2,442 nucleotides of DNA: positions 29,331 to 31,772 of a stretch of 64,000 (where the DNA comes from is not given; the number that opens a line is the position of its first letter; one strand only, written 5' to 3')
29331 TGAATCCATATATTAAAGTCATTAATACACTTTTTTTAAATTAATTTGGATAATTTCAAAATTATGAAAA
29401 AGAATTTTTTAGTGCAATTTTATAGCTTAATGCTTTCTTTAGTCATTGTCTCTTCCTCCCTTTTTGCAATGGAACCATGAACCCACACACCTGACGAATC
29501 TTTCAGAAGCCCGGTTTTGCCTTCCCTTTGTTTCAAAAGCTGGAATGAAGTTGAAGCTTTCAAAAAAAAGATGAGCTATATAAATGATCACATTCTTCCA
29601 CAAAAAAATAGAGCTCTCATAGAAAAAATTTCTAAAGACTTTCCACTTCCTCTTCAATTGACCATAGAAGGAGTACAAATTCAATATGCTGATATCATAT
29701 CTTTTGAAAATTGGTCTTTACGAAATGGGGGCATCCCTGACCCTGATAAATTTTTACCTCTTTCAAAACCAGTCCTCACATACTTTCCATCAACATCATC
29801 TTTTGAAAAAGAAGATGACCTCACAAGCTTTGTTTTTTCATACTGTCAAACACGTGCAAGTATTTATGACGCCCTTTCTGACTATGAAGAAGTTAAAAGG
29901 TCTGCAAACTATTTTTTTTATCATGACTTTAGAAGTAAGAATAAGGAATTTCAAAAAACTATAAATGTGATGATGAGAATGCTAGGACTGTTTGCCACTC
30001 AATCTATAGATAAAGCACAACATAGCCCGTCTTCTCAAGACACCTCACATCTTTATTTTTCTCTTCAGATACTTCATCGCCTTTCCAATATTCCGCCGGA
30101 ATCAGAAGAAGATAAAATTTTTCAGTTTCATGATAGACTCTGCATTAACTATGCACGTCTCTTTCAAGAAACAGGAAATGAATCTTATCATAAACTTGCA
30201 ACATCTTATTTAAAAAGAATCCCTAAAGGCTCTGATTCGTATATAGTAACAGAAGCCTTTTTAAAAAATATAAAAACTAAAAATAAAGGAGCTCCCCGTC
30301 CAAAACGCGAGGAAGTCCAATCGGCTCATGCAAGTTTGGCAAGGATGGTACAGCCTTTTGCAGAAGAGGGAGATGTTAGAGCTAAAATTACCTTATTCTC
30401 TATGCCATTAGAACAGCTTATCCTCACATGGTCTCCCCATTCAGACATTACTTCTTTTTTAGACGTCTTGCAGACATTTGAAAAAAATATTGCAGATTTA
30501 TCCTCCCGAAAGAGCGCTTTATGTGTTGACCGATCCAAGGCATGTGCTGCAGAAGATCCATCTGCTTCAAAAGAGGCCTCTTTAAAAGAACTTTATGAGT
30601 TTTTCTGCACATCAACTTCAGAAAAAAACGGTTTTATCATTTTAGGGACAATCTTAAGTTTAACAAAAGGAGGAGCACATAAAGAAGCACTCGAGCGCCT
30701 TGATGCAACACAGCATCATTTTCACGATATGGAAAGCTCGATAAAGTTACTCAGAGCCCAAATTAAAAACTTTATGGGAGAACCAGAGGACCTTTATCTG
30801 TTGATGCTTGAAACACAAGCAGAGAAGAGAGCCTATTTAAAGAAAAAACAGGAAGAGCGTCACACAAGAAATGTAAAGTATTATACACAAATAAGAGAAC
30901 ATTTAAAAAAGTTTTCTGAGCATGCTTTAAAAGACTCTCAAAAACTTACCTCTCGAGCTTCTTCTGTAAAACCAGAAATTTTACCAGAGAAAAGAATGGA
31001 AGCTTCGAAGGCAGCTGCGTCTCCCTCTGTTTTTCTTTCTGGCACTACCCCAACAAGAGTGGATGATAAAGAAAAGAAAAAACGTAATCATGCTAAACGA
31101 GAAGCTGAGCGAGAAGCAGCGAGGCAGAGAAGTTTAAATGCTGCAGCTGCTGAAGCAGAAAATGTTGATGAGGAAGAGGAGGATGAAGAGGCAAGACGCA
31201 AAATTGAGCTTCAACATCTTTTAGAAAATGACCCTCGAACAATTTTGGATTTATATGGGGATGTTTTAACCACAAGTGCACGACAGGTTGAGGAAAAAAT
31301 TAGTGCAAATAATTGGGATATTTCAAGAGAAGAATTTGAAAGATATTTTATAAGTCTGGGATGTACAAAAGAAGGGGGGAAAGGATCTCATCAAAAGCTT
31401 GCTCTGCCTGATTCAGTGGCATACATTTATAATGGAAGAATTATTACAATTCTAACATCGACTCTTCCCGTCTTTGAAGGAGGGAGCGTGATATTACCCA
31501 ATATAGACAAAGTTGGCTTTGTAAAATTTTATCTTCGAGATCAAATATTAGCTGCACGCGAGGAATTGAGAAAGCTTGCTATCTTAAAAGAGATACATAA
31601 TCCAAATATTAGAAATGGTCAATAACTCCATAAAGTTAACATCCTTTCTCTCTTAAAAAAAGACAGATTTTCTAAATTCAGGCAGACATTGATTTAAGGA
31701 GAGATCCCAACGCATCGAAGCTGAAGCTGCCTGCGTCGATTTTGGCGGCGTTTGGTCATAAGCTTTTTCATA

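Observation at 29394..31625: Signal peptide separated from a 702-aa HicA-like-tailed protein by an in-frame TGA, immediately after tssG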

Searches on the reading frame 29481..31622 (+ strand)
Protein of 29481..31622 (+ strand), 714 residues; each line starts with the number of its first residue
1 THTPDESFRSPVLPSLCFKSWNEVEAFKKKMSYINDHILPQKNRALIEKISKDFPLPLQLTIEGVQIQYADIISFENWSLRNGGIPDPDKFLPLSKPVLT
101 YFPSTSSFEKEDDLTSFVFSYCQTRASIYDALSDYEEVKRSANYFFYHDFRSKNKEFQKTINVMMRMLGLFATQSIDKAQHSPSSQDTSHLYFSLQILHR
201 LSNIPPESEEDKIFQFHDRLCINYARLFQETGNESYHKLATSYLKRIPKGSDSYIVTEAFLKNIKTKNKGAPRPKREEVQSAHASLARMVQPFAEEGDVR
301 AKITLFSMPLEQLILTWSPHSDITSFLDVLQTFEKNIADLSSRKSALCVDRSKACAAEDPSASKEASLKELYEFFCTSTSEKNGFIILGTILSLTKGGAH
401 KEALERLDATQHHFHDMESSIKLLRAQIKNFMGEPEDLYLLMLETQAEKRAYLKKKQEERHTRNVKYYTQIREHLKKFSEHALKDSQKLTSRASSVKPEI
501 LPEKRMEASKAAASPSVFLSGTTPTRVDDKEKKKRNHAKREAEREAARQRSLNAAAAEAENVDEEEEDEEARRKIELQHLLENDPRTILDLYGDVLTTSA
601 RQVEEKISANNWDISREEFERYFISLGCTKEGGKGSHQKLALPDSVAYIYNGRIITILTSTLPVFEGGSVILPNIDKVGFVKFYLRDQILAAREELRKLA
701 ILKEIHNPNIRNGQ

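Call 6: search_protein_families(library=pfam, proteins=[window:29481-31622:+], max_evalue=0.01)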
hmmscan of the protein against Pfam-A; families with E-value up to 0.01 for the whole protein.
window:29481-31622:+ (714 aa): 1 family
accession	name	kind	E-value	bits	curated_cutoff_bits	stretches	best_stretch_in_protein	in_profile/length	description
PF07927.17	HicA_toxin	-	0.0088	16.6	27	0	617-646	2-31/58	HicA toxin of bacterial toxin-antitoxin,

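Call 7: find_homologous_proteins(query=window:29481-31622:+)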
Query window:29481-31622:+ (714 aa): 2 proteins with E <= 0.001 among 8000 candidates.
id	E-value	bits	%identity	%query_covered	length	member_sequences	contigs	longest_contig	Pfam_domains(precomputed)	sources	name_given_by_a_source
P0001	0.0e+0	1523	100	96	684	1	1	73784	-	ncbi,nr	ncbi:MAG: hypothetical protein JSS34_00710 [Proteobacteria bacterium]|nr:hypothetical protein [Pseud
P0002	1.6e-177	610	49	90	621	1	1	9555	-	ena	-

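Call 9: find_encoding_contigs(protein=P0002, flank=10000)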
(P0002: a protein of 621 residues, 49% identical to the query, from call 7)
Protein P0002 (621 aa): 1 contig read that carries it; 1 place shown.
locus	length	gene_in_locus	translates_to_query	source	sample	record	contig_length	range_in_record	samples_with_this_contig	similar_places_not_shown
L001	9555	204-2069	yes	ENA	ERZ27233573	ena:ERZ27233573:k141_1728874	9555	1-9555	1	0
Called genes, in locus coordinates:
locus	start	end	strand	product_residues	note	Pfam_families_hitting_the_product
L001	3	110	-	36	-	?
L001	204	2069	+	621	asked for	-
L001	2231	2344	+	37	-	-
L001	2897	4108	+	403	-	PF07690:MFS_1, PF13347:MFS_2 (faint), PF00083:Sugar_tr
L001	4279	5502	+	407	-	PF07690:MFS_1, PF00083:Sugar_tr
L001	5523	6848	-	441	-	PF07690:MFS_1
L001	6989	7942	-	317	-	PF00056:Ldh_1_N, PF02866:Ldh_1_C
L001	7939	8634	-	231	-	PF02230:Abhydrolase_2, PF03959:FSH1 (weak), PF12697:Abhydrolase_6 (weak)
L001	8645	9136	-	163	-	PF14588:YjgF_endoribonc, PF01042:Ribonuc_L-PSP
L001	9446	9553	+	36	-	?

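Call 17: find_related_loci(query=A2, collection=genome_contigs, flank=10000)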
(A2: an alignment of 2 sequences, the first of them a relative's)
Query A2 (684 aa) in genome_contigs; peptide patterns used: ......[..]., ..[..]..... (x = any residue, [..] = any of these).
88 stretches matched a pattern, but none encodes a relative of the query by tblastn (E <= 1e-3).

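Call 21: search_protein_representatives(alignment_id=A2)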
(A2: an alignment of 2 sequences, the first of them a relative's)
Query: 2 sequences, 685 profile positions. Proteins with E-value up to 0.001 (for the whole library): 88; up to 1e-10: 62; up to 1e-30: 1. The best 88 are listed.
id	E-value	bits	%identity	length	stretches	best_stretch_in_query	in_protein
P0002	0.0e+00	1256.9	-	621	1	33-685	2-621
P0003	6.4e-25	104.0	-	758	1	327-670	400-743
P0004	9.6e-25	103.4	-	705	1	361-673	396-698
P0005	2.1e-24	102.3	-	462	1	342-679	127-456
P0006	3.9e-23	98.1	-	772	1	21-672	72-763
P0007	6.5e-22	94.0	-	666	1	334-670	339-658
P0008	1.7e-18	82.7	-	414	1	311-672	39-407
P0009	2.3e-18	82.3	-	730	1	360-669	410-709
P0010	4.4e-18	81.4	-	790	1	321-669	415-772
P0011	4.6e-18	81.3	-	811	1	340-679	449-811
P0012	4.7e-18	81.3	-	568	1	393-676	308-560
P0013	5.5e-18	81.0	-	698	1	332-675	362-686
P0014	5.5e-18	81.0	-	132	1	548-676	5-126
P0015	5.7e-18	81.0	-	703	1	333-672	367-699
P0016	9.4e-18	80.3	-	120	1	573-680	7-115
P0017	2.0e-17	79.2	-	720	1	339-668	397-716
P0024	5.6e-17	77.7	-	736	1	295-679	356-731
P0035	1.6e-15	72.9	-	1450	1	340-668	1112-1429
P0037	2.5e-15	72.3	-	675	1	477-669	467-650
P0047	2.3e-14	69.1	-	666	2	569-669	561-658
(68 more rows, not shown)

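Call 30: list_cluster_members(proteins=[P0003, P0004, P0006, P0007, P0009, P0010, P0011, P0017, P0024, P0035])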
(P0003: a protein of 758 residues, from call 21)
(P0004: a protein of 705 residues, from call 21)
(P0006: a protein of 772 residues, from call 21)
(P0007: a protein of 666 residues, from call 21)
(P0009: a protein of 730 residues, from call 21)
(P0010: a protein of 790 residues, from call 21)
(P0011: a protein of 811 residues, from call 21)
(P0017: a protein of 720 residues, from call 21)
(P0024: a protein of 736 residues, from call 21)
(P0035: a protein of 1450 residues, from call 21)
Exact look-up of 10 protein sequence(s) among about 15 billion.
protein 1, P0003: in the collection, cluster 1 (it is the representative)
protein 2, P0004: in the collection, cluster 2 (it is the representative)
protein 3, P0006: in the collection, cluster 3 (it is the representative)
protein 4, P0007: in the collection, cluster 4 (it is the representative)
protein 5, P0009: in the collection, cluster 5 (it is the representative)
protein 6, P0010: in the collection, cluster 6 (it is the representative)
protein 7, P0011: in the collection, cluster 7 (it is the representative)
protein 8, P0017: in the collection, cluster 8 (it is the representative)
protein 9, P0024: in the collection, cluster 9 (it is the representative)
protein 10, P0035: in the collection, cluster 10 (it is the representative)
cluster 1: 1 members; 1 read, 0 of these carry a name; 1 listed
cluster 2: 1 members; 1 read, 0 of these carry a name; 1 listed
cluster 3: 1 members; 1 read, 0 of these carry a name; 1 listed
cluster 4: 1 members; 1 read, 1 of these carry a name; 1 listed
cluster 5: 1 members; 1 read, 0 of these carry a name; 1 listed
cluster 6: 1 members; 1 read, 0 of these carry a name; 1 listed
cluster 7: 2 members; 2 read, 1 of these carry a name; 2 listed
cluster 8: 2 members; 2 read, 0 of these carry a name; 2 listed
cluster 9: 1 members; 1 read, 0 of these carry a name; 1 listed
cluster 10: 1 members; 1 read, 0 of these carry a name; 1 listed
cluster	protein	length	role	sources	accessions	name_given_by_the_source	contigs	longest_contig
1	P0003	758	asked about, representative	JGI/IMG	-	-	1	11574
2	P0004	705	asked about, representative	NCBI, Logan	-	-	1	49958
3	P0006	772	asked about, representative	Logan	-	-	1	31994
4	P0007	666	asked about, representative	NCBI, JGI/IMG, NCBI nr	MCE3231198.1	MAG: hypothetical protein K0R52_1126 [Alphaproteobacteria bacterium] | hypothetical protein | hypothetical protein [Alphaproteobacteria bacterium]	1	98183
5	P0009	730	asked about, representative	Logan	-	-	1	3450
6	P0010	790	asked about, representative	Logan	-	-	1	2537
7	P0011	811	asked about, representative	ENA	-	-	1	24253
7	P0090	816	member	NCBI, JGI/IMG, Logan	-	hypothetical protein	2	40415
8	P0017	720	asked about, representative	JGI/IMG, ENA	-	-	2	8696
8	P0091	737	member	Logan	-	-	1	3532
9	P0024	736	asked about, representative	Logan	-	-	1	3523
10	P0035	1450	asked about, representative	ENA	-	-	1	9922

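Call 31: find_encoding_contigs(protein=P0006, flank=10000, max_places=2)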
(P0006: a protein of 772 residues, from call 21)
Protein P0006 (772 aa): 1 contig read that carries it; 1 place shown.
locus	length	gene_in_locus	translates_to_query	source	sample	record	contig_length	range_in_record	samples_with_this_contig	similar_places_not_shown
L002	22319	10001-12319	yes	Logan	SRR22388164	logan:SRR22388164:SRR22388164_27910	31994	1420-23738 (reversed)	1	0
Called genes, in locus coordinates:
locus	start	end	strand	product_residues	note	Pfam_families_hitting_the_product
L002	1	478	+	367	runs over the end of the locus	PF00953:Glycos_transf_4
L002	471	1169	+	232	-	PF00929:RNase_T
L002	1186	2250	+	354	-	PF10609:ParA, PF01656:CbiA, PF02374:ArsA_ATPase (faint), PF09140:MipZ, PF13614:AAA_31 (weak)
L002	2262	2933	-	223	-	PF18306:LDcluster4, PF03641:Lysine_decarbox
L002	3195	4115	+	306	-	PF00892:EamA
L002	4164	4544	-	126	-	PF11969:DcpS_C, PF01230:HIT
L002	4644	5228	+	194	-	PF00227:Proteasome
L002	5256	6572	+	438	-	PF00493:MCM (faint), PF00004:AAA (weak), PF07728:AAA_5 (weak), PF13401:AAA_22 (weak), PF07724:AAA_2, PF00004:AAA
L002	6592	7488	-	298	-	-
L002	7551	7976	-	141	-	-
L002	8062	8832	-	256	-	PF11967:RecO_N, PF02565:RecO_C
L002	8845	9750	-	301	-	PF00025:Arf, PF03193:RsgA_GTPase (faint), PF00350:Dynamin_N (faint), PF01926:MMR_HSR1, PF02421:FeoB_N, PF10662:PduV-EutP, PF00009:GTP_EFTU, PF07650:KH_2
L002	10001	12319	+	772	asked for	-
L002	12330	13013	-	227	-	PF14622:Ribonucleas_3_3, PF00636:Ribonuclease_3, PF00035:dsrm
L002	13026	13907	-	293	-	PF10502:Peptidase_S26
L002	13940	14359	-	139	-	PF01648:ACPS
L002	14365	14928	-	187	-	PF09835:DUF2062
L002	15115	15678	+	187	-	-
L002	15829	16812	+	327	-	PF01633:Choline_kinase, PF01636:APH, PF02958:EcKL (weak)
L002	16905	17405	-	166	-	-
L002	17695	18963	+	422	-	-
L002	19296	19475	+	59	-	PF03966:Trm112p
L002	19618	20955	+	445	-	PF07690:MFS_1, PF06779:MFS_4 (weak), PF01306:LacY_symp (faint)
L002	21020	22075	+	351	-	-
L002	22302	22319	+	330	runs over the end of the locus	-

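Call 32: find_encoding_contigs(protein=P0007, flank=10000, max_places=2)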
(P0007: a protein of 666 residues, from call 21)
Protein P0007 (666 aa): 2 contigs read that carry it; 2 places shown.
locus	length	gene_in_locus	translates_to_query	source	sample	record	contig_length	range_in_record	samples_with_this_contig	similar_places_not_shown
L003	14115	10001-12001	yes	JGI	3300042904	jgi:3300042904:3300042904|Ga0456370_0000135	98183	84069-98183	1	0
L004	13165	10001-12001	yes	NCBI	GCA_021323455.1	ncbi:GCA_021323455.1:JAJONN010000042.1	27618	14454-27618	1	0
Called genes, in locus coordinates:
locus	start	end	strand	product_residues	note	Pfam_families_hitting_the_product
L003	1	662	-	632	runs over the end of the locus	PF12969:DUF3857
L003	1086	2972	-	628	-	PF02705:K_trans, PF22776:K_trans_C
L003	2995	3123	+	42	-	-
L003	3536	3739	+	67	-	PF01165:Ribosomal_S21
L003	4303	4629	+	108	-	PF02410:RsfS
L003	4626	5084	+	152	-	PF02590:SPOUT_MTase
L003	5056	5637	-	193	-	PF03602:Cons_hypoth95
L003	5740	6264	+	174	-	PF00300:His_Phos_1 (weak)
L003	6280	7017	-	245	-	PF00308:Bac_DnaA (faint), PF22688:Hda_lid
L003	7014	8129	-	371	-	PF01594:AI-2E_transport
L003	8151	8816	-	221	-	PF01066:CDP-OH_P_transf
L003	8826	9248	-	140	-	PF00334:NDK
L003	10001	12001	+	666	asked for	-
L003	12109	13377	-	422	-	PF17963:Big_9 (weak)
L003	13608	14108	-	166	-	-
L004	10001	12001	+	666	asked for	-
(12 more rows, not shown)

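Call 33: find_encoding_contigs(protein=P0004, flank=10000, max_places=2)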
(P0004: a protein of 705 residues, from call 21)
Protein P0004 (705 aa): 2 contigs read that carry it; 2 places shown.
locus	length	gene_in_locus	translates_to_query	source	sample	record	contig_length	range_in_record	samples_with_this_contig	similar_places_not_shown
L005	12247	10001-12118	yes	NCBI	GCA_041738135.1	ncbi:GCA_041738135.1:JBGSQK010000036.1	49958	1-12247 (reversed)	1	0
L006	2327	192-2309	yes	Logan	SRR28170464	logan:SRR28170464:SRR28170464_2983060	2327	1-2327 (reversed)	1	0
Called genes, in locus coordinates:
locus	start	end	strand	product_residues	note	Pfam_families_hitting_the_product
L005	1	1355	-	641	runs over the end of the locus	PF00662:Proton_antipo_N, PF00361:Proton_antipo_M, PF06455:NADH5_C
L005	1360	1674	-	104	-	PF00420:Oxidored_q2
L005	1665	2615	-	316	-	PF00499:Oxidored_q3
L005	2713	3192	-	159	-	-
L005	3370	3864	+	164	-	PF03734:YkuD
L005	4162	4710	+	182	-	PF00213:OSCP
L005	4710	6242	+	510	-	PF02874:ATP-synt_ab_N, PF00006:ATP-synt_ab, PF00306:ATP-synt_ab_C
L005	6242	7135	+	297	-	PF00231:ATP-synt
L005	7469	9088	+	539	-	PF02874:ATP-synt_ab_N, PF00006:ATP-synt_ab, PF22919:ATP-synt_VA_C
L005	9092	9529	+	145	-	PF02823:ATP-synt_DE_N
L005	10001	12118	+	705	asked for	-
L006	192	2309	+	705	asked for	-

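Call 65: find_encoding_contigs(protein=P0047, flank=3000, max_places=1)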
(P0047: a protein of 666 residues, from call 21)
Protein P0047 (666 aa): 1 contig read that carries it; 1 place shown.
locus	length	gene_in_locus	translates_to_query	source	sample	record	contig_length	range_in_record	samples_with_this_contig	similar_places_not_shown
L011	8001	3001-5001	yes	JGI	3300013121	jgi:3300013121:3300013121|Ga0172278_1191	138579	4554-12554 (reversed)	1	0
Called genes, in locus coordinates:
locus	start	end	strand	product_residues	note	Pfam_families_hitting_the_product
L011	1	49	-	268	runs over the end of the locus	PF04333:MlaA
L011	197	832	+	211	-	PF13462:Thioredoxin_4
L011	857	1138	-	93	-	-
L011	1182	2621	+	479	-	PF00664:ABC_membrane, PF00005:ABC_tran, PF02463:SMC_N (weak)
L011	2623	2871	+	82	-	PF03937:Sdh5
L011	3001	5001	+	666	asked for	-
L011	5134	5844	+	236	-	-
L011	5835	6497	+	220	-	-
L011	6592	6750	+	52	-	PF04964:Flp_Fap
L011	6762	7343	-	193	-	PF03548:LolA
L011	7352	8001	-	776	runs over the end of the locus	PF13491:FtsK_4TM, PF17854:FtsK_alpha, PF01580:FtsK_SpoIIIE, PF09397:FtsK_gamma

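Call 66: find_encoding_contigs(protein=P0037, flank=3000, max_places=1)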
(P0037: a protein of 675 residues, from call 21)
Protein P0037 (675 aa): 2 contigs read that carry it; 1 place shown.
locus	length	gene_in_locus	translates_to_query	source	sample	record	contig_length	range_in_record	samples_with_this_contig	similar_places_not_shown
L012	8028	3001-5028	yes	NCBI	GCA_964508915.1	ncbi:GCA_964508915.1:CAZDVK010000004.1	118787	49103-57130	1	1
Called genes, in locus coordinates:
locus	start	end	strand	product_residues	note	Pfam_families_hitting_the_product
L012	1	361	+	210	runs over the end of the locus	-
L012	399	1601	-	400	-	PF00202:Aminotran_3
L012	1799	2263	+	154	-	PF00572:Ribosomal_L13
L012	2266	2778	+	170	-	PF00380:Ribosomal_S9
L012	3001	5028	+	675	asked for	-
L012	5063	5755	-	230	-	PF00596:Aldolase_II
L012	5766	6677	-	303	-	PF25201:nSTAND6 (faint), PF00004:AAA (faint), PF02881:SRP54_N, PF06414:Zeta_toxin (weak), PF13401:AAA_22 (weak), PF13604:AAA_30, PF00448:SRP54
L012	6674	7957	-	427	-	PF00919:UPF0004, PF04055:Radical_SAM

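Call 69: find_related_loci(query=A2, collection=metagenome_contigs, flank=4000)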
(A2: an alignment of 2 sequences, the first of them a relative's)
Query A2 (684 aa) in metagenome_contigs; peptide patterns used: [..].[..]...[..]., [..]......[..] (x = any residue, [..] = any of these).
304 stretches matched a pattern, but none encodes a relative of the query by tblastn (E <= 1e-3).

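Call 82: search_protein_families(library=ncbifam, proteins=[window:29481-31622:+], max_evalue=0.01)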
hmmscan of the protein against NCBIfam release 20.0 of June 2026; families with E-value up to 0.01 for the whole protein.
window:29481-31622:+ (714 aa): 0 families

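Call 83: search_protein_families(library=padloc, proteins=[window:29481-31622:+], max_evalue=0.1)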
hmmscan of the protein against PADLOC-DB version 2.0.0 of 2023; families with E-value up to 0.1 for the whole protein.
window:29481-31622:+ (714 aa): 0 families
